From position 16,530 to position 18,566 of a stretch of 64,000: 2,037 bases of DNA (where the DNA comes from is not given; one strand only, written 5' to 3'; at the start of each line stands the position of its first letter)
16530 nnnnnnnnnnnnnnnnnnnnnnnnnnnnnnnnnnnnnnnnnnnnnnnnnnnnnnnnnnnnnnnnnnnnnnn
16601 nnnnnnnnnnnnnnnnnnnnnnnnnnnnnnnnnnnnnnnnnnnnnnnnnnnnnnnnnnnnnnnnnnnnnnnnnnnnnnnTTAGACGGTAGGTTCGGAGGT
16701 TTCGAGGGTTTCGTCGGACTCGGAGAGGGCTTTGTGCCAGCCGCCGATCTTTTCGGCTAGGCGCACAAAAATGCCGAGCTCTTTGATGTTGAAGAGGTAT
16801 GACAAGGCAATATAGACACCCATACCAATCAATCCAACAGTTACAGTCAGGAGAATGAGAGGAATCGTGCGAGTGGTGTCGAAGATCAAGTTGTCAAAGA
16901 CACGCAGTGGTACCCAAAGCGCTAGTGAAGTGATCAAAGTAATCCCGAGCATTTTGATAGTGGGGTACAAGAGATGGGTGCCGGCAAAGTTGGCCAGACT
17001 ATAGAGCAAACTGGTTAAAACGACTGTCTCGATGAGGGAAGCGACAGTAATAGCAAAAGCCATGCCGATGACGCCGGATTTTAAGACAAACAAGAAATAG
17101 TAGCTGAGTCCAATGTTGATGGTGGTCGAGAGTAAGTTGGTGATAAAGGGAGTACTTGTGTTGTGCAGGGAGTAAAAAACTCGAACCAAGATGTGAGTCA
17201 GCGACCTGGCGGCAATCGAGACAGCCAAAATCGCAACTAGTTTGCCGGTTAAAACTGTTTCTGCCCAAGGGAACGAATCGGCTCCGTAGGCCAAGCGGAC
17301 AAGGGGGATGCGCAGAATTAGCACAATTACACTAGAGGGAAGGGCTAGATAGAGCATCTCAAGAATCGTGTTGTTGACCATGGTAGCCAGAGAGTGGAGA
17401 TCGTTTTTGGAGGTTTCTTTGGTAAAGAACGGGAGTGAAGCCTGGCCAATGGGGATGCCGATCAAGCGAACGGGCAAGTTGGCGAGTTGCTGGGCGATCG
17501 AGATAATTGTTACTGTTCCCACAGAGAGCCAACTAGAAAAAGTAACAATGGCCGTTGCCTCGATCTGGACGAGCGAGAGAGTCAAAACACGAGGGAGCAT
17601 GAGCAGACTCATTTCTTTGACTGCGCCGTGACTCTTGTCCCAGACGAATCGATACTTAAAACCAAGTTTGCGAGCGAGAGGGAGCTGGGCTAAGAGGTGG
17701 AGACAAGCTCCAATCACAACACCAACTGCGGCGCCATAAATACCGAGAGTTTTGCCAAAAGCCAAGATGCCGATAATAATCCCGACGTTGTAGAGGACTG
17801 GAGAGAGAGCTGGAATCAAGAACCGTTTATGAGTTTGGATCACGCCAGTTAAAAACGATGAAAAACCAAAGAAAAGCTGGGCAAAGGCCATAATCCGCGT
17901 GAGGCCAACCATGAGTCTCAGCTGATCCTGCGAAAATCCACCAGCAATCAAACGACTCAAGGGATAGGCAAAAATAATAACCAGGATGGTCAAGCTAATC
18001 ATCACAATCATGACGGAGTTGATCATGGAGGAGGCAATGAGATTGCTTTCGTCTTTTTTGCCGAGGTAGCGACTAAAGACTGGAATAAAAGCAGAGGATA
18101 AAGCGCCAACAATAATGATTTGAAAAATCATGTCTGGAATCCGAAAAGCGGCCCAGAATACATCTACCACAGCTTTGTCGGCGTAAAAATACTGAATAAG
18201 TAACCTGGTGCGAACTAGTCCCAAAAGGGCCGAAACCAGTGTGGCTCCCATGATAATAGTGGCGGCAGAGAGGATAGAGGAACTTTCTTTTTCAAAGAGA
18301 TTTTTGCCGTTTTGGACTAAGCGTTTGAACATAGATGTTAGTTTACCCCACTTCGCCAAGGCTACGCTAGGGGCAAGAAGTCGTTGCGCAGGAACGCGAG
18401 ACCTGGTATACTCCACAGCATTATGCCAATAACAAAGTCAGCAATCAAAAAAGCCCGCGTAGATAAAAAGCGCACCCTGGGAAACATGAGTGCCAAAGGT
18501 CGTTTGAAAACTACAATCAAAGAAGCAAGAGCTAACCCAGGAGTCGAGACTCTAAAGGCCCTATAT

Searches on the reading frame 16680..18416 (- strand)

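Call 19: search_protein_families(library=pfam, proteins=[window:16680-18416:-], max_evalue=0.01)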
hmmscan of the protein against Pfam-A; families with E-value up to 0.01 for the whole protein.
window:16680-18416:- (578 aa): 2 families
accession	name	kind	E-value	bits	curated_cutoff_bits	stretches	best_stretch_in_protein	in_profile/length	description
PF03023.19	MurJ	-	5.8e-76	256.3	27.4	1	80-507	7-436/451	Lipid II flippase MurJ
PF01554.23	MatE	-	3.8e-09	36.9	24.9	2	275-439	1-160/161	MatE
